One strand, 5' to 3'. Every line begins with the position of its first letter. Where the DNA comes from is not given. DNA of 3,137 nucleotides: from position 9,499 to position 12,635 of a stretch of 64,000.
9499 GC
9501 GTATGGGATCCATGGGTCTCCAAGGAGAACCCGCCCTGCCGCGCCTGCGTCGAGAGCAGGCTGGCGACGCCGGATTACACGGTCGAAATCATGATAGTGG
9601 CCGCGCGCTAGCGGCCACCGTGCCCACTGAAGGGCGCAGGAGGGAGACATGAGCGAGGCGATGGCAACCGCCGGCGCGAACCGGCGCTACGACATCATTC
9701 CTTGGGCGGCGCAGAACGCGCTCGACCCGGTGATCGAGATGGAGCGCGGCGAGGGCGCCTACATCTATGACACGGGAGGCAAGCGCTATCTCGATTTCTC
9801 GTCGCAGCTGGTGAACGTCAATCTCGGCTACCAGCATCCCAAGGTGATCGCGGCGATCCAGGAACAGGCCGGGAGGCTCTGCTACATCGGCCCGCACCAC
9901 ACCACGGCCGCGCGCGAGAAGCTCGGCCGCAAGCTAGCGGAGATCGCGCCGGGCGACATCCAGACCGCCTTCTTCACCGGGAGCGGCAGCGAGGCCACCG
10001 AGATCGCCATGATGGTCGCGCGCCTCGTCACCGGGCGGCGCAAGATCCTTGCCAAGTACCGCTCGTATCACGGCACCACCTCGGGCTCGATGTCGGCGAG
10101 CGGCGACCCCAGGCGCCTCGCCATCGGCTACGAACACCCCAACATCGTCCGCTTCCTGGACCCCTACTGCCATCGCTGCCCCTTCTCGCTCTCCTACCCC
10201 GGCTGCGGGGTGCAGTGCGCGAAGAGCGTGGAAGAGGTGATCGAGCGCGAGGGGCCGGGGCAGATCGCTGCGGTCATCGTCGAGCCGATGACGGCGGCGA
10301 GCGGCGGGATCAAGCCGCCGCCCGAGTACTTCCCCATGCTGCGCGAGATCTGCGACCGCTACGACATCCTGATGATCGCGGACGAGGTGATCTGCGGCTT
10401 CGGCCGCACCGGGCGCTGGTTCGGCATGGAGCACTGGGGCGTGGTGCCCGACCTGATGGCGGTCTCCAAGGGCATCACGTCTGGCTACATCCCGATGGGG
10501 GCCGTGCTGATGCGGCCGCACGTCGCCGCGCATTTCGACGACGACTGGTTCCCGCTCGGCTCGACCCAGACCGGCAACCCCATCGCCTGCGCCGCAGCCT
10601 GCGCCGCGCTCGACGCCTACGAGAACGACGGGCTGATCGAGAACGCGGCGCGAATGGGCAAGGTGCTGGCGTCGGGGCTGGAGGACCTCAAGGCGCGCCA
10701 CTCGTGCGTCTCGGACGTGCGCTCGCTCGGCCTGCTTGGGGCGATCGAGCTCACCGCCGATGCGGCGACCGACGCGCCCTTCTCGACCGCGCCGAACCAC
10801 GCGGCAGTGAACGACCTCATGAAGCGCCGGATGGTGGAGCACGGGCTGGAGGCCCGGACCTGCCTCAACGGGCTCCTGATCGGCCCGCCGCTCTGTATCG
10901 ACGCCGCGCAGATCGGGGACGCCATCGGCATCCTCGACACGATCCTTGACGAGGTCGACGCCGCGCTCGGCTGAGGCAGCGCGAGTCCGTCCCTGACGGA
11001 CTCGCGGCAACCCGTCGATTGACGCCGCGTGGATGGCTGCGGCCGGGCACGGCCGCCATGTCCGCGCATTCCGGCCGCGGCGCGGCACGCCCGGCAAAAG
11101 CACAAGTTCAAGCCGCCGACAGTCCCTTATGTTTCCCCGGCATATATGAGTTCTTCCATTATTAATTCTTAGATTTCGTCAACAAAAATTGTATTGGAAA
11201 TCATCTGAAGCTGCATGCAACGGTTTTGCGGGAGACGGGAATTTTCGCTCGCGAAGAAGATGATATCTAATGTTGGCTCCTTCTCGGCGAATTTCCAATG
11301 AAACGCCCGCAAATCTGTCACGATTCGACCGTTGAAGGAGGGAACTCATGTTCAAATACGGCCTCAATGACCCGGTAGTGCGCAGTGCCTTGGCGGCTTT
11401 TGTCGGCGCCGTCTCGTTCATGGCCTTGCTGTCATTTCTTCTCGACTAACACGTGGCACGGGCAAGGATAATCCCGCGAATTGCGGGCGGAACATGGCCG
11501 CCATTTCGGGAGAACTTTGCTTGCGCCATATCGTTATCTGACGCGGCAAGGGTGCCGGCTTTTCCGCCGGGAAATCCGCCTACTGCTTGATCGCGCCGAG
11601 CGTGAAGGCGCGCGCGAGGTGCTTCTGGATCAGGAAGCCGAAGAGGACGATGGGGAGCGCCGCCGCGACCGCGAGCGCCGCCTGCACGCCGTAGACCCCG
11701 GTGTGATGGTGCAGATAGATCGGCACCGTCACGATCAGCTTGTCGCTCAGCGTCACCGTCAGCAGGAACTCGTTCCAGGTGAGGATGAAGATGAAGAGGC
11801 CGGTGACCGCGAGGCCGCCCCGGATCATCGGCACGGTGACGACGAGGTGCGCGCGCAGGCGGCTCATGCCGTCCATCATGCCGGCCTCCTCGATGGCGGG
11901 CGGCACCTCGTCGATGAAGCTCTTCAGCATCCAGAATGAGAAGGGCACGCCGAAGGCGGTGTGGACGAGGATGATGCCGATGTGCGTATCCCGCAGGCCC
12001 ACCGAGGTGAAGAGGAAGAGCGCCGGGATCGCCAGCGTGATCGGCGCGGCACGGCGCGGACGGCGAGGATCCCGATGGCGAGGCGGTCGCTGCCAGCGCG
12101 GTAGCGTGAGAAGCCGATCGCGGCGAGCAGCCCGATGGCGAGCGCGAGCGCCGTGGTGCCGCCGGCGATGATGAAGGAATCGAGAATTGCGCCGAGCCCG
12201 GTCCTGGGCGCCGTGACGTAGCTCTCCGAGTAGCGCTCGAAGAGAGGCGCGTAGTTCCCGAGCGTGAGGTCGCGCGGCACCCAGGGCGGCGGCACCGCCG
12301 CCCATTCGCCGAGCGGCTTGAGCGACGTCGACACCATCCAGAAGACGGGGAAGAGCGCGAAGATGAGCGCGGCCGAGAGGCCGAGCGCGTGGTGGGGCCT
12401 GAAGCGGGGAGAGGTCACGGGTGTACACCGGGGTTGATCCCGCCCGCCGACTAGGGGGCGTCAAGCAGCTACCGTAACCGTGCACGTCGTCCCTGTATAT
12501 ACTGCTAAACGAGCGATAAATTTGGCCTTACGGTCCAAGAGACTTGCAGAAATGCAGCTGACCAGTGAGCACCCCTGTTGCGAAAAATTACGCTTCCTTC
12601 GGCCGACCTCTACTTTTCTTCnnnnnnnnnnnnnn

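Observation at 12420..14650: Low-GC islet: Sel1-repeat secreted protein plus His-rich repeat membrane protein next to a broken ABC permease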

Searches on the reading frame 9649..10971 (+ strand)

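Call 78: search_protein_families(library=ncbifam, proteins=[window:9649-10971:+], max_evalue=0.001)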
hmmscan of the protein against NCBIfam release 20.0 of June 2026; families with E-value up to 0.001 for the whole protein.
window:9649-10971:+ (441 aa): 69 families (the best 25 are shown)
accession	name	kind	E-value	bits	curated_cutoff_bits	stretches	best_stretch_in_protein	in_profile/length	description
NF004718.0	PRK06062.1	subfamily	1.1e-139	466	472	1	6-439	18-452/454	hypothetical protein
NF005683.0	PRK07481.1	subfamily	4.2e-96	322.7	575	1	22-436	23-450/453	hypothetical protein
NF005102.0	PRK06541.1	equivalog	6.5e-96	321.6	574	1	28-437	35-457/460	aspartate aminotransferase family protein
NF005993.0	PRK08117.1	subfamily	4e-93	312.4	574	1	26-436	24-430/433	aspartate aminotransferase family protein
NF005375.0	PRK06917.1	equivalog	1.5e-91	307.4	535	1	27-436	16-439/448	aspartate aminotransferase family protein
NF005682.0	PRK07480.1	subfamily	1.3e-90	304.3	510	1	31-439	39-455/459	aminotransferase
NF004767.0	PRK06105.1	subfamily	5.2e-90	302.2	517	1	29-439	33-453/460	aminotransferase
NF005447.0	PRK07036.1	equivalog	7.1e-87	292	618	1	7-438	13-457/468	aminotransferase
NF004426.0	PRK05769.1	equivalog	9e-87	291.7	552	1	30-436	39-440/441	acetyl ornithine aminotransferase family protein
NF005812.0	PRK07678.1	subfamily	2.6e-85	286.7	488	1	30-435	32-449/451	aminotransferase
NF049939.1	HyAminethphonNHLyPbfA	equivalog_domain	2.5e-83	280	525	1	27-435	42-441/442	(R)-1-hydroxy-2-aminoethylphosphonate ammonia-lyase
NF006228.0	PRK08360.1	equivalog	6.4e-83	278.8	608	1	13-438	10-429/443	aspartate aminotransferase family protein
TIGR00508.1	bioA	equivalog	8.6e-83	278.2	405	1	18-432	4-417/419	adenosylmethionine--8-amino-7-oxononanoate transaminase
NF004755.0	PRK06082.1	equivalog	1.4e-78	264.4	467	1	31-436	58-452/459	aspartate aminotransferase family protein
NF005685.0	PRK07483.1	equivalog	2.9e-77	260.4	485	1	31-436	16-438/444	aspartate aminotransferase family protein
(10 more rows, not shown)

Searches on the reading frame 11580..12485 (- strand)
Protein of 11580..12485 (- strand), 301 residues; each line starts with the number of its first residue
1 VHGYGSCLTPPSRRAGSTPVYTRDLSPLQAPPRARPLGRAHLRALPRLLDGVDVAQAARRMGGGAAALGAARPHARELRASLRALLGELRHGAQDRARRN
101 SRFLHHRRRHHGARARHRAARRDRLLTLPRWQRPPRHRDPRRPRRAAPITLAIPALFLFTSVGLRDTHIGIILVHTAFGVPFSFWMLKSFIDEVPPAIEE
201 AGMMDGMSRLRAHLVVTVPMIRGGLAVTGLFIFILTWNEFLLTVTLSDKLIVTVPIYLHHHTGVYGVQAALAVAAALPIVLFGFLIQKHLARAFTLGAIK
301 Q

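Call 4: search_protein_families(library=pfam, proteins=[window:11580-12485:-], max_evalue=0.01)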
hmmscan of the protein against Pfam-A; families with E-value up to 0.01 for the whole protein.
window:11580-12485:- (301 aa): 1 family
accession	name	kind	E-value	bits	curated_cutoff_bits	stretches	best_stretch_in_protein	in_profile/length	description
PF00528.27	BPD_transp_1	-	3.6e-05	24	26.4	1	154-293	37-181/184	Binding-protein-dependent transport system inner membrane component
